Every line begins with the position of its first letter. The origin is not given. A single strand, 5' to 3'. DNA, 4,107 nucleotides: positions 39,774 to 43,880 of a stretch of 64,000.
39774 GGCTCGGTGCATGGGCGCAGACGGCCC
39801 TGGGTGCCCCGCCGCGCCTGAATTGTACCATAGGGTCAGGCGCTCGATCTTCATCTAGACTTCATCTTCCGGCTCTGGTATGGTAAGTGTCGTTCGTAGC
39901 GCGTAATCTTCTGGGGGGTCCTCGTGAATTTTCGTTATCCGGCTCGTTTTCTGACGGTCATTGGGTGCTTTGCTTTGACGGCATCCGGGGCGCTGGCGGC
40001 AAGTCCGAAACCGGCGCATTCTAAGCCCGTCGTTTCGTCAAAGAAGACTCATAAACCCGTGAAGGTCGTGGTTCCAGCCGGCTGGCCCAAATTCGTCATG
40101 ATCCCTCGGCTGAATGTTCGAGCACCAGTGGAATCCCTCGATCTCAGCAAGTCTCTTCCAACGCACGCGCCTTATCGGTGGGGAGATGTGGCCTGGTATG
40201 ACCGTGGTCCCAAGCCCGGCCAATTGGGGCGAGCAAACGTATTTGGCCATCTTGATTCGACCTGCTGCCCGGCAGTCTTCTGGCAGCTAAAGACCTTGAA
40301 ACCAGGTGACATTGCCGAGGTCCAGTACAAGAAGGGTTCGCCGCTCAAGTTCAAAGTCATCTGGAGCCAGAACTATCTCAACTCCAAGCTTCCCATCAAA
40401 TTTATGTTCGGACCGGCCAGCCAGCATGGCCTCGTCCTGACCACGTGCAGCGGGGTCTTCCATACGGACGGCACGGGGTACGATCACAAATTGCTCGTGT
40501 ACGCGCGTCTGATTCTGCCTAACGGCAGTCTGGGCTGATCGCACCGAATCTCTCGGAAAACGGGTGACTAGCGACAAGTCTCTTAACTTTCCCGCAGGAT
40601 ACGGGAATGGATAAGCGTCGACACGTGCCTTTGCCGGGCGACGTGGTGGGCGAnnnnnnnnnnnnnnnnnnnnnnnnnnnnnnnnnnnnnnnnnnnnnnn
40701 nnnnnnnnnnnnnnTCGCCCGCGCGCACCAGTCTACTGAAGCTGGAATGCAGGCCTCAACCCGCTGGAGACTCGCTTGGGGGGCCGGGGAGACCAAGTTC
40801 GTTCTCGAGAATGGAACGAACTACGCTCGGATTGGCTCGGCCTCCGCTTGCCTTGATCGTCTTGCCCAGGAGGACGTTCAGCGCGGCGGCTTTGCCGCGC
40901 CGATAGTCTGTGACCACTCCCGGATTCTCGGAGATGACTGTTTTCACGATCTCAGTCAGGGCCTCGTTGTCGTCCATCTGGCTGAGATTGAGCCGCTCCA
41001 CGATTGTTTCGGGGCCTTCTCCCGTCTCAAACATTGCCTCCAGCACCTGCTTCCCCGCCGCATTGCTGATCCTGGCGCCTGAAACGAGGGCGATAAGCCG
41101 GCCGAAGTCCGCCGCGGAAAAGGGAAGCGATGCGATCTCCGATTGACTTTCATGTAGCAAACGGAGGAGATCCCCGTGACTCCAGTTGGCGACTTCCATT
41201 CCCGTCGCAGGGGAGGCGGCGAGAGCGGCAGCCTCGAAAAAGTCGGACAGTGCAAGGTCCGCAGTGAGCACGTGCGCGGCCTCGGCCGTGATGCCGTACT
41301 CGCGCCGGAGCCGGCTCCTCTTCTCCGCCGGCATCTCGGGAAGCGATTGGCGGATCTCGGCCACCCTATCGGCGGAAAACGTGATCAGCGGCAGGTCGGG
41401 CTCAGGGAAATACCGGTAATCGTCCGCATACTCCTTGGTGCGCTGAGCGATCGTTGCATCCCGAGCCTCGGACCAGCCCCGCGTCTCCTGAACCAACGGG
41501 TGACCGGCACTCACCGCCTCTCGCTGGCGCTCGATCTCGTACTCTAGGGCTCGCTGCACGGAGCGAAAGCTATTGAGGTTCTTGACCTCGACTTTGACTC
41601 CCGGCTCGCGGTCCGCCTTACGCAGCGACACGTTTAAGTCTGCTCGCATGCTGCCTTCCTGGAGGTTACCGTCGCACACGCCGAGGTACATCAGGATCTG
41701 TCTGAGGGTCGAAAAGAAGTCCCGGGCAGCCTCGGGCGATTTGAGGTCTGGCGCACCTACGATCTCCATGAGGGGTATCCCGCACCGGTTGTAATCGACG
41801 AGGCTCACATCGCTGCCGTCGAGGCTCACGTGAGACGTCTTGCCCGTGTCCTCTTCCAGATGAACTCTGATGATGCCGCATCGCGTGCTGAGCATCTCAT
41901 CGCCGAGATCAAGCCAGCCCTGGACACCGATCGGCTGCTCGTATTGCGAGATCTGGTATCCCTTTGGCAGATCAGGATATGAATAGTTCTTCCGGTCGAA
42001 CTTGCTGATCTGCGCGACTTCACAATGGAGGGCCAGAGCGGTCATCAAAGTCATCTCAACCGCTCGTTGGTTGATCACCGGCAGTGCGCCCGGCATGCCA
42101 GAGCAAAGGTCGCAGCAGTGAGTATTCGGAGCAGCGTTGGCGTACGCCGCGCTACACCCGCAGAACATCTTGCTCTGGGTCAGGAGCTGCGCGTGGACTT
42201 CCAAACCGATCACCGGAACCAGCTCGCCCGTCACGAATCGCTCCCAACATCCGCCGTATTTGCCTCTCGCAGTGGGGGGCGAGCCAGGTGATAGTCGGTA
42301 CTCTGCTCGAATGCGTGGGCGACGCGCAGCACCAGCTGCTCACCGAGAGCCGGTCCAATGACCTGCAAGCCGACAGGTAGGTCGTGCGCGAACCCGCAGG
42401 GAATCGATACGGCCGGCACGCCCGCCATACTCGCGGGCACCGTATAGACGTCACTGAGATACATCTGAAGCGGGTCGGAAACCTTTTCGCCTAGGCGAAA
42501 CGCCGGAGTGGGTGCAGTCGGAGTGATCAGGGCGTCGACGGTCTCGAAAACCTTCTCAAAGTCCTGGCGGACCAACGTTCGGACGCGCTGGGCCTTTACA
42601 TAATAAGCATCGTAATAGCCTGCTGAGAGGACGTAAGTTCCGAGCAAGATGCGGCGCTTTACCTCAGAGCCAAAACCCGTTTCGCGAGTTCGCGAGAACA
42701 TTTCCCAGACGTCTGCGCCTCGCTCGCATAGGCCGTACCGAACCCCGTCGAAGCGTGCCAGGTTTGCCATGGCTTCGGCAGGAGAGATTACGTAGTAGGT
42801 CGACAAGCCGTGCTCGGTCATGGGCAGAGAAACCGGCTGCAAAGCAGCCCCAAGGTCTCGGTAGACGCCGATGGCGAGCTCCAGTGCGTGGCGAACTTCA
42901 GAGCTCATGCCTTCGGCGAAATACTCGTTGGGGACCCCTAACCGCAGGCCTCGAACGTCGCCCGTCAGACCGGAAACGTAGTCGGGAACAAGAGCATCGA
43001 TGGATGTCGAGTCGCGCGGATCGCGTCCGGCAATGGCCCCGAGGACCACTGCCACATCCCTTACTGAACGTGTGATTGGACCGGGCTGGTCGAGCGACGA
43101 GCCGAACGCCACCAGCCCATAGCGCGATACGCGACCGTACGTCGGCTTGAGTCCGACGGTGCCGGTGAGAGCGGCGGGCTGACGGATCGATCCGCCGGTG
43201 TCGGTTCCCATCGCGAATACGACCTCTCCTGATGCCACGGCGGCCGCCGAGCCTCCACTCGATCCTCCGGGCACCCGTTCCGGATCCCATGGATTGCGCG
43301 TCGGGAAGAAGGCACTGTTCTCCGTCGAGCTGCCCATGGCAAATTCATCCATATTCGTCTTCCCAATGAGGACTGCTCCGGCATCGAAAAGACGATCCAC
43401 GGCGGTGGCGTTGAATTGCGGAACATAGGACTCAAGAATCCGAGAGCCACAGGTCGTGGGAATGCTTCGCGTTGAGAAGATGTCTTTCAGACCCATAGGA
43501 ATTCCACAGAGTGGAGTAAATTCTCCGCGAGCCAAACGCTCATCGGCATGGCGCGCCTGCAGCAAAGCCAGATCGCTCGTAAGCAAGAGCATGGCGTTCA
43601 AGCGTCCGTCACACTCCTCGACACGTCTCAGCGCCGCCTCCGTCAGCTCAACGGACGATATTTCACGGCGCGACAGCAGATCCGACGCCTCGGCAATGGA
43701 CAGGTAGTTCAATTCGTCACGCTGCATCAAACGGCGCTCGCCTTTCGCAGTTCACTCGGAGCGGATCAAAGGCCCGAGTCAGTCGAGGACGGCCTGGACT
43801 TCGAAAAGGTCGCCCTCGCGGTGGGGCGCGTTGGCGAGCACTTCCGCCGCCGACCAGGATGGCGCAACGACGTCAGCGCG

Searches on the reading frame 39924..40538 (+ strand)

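Call 80: search_protein_families(library=pfam, proteins=[window:39924-40538:+], max_evalue=0.00001)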
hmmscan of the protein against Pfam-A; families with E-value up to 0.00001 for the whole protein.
window:39924-40538:+ (204 aa): 1 family
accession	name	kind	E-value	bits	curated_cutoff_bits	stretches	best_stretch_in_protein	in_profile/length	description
PF04203.18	Sortase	-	2.6e-14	53.5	26.6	1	59-196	2-124/125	Sortase domain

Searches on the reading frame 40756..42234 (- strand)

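Call 80: search_protein_families(library=pfam, proteins=[window:40756-42234:-], max_evalue=0.00001)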
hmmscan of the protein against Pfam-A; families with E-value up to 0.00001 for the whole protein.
window:40756-42234:- (492 aa): 2 families
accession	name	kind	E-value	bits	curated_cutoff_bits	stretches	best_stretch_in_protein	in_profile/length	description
PF02934.20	GatB_N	-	4.6e-110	367.6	23.4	1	8-290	2-275/277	GatB/GatE catalytic domain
PF02637.23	GatB_Yqey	-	7.4e-38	130.2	27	1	331-480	1-148/148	GatB domain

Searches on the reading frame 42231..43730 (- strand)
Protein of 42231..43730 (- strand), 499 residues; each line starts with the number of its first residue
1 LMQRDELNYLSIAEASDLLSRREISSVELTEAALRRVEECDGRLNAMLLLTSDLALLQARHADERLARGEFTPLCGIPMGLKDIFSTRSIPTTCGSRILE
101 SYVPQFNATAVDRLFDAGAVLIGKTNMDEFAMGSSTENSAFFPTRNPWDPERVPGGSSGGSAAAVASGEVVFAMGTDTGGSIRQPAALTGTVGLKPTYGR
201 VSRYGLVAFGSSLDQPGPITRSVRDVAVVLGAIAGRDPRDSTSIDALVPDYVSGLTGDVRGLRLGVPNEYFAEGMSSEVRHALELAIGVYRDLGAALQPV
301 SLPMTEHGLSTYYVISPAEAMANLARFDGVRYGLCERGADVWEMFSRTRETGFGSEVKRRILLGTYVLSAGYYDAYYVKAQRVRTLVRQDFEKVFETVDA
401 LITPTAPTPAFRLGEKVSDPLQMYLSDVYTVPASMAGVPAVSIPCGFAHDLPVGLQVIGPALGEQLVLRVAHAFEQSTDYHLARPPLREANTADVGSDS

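Call 80: search_protein_families(library=pfam, proteins=[window:42231-43730:-], max_evalue=0.00001)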
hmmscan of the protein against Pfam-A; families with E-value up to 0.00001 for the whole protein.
window:42231-43730:- (499 aa): 1 family
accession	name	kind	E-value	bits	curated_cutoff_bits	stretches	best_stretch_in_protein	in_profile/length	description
PF01425.27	Amidase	-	4.6e-154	514.2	27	1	28-468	1-445/445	Amidase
